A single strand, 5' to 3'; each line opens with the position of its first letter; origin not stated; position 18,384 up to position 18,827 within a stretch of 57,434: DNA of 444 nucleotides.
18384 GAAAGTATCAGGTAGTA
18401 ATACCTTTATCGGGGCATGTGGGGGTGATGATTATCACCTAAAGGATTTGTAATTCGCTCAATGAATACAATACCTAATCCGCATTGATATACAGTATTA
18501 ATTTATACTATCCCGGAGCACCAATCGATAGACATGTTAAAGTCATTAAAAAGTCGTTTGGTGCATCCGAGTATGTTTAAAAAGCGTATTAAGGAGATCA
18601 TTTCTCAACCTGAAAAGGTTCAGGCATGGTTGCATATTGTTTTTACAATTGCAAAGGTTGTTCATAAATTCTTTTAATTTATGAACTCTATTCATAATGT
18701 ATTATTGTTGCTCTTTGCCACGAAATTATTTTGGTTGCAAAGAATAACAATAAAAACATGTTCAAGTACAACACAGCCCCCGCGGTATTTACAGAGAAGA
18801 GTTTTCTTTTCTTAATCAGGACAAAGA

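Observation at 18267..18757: Architecture of the RT leader: own promoter, GNRA-capped hairpins, long-range pairing and a hidden 47-codon ORF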

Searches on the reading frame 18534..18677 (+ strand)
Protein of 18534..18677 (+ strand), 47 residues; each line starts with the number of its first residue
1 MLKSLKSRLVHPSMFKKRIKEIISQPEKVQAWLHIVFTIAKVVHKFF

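Call 3: search_protein_families(library=padloc, proteins=[window:18534-18677:+], max_evalue=0.01)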
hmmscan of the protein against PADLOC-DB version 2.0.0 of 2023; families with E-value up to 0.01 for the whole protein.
window:18534-18677:+ (47 aa): 0 families

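Call 4: search_protein_families(library=pfam, proteins=[window:18534-18677:+], max_evalue=0.01)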
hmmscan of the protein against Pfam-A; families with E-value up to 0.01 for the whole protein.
window:18534-18677:+ (47 aa): 0 families

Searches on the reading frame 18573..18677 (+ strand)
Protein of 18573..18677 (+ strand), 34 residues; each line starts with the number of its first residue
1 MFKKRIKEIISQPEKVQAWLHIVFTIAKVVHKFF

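Call 68: search_protein_families(library=ncbifam, proteins=[window:18573-18677:+], max_evalue=0.01)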
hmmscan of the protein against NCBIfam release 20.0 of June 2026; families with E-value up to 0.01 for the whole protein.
window:18573-18677:+ (34 aa): 0 families

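Call 96: predict_structure(alignment_id=A7)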
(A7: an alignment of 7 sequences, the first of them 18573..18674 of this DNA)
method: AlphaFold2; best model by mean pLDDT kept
length: 34 residues; sequences in the alignment: 7
mean_pLDDT: 81.7   pTM: 0.38
mean pLDDT of the five models: 81.7, 79.7, 79.2, 79.0, 77.1
residues with pLDDT >= 90: 13; 70-90: 14; 50-70: 7; < 50: 0
segments of 3 or more residues with pLDDT < 50: none
pLDDT, mean of each block of 10 residues (from residue 1): 67 85 93 82
secondary structure, 60 per line:
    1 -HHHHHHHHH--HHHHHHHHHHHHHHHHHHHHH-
elements in order: H2-10 H13-33
